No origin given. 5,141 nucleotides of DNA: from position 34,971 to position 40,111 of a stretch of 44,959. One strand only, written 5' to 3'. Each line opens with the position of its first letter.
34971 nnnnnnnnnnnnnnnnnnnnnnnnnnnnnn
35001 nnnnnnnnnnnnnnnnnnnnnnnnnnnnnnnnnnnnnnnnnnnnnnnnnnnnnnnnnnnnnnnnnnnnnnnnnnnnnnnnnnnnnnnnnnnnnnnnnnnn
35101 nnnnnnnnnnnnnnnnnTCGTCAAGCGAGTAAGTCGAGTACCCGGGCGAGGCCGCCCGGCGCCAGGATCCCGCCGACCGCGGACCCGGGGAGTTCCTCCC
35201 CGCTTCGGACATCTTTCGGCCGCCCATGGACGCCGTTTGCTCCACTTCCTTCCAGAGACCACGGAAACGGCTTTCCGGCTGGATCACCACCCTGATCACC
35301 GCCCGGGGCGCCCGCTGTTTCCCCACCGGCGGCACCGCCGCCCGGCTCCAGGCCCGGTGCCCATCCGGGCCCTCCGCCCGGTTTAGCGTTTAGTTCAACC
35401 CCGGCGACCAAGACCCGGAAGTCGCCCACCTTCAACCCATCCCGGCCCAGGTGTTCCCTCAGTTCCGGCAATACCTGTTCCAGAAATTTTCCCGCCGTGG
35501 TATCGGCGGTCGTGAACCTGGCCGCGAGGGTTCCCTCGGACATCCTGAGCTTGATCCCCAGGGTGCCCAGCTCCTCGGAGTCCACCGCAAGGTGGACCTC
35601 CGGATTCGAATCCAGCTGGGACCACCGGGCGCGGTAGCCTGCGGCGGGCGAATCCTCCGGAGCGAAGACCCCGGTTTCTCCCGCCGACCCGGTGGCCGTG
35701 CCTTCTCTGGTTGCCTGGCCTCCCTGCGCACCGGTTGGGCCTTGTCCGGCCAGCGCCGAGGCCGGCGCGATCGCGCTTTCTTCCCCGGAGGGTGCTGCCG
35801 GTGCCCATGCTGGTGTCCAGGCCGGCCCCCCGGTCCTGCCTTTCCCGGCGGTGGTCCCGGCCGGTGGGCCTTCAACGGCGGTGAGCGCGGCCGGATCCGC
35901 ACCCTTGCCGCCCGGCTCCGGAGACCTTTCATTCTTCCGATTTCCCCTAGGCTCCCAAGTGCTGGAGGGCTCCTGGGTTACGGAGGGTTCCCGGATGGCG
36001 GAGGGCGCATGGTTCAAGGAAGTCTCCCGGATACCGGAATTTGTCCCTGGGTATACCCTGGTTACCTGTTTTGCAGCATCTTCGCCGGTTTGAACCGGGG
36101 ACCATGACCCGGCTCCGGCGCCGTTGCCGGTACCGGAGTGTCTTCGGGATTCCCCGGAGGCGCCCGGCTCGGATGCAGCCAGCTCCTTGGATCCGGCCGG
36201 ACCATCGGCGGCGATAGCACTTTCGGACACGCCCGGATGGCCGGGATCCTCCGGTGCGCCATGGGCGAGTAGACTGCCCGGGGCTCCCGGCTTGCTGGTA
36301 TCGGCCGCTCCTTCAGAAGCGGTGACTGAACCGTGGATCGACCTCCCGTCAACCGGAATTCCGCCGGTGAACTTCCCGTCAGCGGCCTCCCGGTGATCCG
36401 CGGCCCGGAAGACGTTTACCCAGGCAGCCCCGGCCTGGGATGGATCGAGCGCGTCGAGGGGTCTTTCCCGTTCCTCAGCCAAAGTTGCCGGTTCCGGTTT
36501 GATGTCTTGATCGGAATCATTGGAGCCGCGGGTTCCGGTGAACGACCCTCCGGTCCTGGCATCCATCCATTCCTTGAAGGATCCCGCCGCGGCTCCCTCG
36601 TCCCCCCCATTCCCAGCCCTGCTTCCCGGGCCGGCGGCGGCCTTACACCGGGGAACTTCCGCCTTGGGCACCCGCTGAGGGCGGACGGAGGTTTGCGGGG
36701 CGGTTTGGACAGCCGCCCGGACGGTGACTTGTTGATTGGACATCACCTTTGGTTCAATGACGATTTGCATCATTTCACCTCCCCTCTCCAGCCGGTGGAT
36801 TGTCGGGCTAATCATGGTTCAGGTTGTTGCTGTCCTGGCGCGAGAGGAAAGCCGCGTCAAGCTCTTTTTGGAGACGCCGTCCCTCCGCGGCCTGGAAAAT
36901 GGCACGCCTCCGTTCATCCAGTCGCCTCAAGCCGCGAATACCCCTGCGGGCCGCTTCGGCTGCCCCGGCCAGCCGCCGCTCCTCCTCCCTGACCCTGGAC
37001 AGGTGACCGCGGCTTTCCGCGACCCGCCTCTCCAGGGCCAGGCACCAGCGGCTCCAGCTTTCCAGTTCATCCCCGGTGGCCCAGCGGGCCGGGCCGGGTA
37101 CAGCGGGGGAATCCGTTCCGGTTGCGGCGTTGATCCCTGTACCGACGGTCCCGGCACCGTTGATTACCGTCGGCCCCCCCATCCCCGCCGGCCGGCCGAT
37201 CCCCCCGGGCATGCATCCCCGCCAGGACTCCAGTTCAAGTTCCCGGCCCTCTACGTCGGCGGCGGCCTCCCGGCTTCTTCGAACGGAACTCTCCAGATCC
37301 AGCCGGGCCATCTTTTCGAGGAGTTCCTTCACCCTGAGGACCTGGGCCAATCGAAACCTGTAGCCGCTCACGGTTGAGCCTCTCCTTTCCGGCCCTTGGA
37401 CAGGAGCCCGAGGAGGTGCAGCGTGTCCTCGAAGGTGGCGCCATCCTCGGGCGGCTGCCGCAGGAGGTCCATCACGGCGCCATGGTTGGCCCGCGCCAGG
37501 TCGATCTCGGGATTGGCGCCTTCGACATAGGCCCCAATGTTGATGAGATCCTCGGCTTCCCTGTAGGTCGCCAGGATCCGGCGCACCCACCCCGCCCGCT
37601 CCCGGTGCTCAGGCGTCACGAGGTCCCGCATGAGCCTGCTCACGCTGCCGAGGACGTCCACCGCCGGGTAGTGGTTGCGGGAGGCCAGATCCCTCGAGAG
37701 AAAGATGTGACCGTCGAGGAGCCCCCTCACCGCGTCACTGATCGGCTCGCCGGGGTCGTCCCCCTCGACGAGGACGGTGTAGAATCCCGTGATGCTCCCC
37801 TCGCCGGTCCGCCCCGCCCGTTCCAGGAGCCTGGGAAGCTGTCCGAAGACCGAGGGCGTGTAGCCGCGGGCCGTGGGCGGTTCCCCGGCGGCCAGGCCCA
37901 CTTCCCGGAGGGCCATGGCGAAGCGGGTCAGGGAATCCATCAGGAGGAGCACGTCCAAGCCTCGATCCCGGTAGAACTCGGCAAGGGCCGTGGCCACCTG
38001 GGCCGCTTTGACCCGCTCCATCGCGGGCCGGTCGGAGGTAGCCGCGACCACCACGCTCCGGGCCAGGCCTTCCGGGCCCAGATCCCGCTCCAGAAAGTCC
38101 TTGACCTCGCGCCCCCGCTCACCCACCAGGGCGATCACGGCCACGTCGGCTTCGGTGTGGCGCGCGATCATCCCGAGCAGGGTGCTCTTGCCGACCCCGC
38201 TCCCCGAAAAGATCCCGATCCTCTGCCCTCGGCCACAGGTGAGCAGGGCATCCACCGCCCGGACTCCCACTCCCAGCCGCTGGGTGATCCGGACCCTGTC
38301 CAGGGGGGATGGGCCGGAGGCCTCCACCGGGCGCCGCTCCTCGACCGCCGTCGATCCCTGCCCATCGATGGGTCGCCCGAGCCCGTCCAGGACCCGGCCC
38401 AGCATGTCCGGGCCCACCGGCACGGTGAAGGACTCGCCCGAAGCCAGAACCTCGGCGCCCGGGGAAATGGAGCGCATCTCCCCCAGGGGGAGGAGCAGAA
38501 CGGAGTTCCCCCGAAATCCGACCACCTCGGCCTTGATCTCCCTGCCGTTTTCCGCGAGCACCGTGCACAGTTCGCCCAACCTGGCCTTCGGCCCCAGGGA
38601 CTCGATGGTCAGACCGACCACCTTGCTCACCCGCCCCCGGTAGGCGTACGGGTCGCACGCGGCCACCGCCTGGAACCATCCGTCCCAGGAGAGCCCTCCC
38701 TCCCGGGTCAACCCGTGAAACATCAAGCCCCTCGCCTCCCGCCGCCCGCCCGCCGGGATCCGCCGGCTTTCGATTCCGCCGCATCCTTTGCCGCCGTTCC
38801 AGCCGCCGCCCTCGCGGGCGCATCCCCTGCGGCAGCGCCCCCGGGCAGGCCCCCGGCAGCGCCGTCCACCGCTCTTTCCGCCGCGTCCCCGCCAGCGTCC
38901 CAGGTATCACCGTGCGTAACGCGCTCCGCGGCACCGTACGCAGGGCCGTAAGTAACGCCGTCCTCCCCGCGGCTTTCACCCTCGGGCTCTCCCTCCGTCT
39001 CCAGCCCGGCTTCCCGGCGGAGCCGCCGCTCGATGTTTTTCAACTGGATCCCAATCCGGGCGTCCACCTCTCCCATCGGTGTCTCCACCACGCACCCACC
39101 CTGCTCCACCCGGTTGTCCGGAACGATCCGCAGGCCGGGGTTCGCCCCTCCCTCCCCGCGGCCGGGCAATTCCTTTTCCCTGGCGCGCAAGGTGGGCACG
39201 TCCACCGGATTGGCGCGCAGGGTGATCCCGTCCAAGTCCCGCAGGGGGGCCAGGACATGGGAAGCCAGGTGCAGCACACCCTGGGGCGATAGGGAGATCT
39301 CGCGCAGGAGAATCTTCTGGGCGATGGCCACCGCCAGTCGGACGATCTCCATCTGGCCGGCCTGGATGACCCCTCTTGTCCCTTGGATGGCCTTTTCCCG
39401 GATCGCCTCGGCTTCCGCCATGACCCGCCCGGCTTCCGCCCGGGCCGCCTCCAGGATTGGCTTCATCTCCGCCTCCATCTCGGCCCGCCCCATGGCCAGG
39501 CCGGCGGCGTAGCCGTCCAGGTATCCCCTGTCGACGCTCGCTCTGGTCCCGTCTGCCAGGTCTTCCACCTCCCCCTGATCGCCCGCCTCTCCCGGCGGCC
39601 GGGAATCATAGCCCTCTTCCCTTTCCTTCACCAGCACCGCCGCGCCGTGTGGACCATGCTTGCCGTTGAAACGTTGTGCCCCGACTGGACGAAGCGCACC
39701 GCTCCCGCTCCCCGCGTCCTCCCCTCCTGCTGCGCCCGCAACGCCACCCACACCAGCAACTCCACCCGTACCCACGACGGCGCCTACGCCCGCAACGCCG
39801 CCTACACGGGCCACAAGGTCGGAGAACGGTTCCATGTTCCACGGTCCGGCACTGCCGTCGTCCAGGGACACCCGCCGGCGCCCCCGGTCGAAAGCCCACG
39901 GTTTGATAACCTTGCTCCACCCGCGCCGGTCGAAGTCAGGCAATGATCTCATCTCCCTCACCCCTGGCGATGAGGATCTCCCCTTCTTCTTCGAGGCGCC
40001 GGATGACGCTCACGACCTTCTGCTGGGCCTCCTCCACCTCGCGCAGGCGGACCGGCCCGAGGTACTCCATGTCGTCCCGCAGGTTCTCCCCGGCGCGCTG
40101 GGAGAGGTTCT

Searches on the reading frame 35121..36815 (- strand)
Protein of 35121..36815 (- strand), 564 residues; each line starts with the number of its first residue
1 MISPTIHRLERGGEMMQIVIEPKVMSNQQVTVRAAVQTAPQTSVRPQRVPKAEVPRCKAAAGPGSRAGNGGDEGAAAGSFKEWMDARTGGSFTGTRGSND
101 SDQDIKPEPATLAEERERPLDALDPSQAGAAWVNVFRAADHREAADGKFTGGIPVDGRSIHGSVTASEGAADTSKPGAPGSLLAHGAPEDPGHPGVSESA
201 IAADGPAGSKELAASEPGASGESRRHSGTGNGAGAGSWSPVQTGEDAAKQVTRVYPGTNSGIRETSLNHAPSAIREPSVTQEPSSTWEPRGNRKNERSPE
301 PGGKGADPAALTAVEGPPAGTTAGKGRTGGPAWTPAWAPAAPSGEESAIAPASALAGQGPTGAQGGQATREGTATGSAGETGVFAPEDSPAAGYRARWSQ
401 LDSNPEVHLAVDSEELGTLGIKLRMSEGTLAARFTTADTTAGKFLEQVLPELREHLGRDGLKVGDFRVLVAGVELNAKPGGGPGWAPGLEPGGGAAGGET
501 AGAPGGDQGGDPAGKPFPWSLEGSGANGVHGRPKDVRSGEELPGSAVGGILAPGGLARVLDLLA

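Call 14: search_protein_families(library=pfam, proteins=[window:35121-36815:-], max_evalue=0.00001)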
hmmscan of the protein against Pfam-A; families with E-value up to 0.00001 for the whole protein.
window:35121-36815:- (564 aa): 1 family
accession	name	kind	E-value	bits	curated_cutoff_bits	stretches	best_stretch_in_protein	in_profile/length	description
PF02120.21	Flg_hook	-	2.7e-12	46.8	29.8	1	396-468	4-76/85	Flagellar hook-length control protein FliK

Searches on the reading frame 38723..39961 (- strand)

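Call 14: search_protein_families(library=pfam, proteins=[window:38723-39961:-], max_evalue=0.00001)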
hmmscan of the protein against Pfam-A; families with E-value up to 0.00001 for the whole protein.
window:38723-39961:- (412 aa): 1 family
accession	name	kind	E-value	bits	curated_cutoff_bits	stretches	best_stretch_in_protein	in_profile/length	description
PF02108.21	FliH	-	6.7e-15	55.6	24.1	1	199-309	22-127/128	Flagellar assembly protein FliH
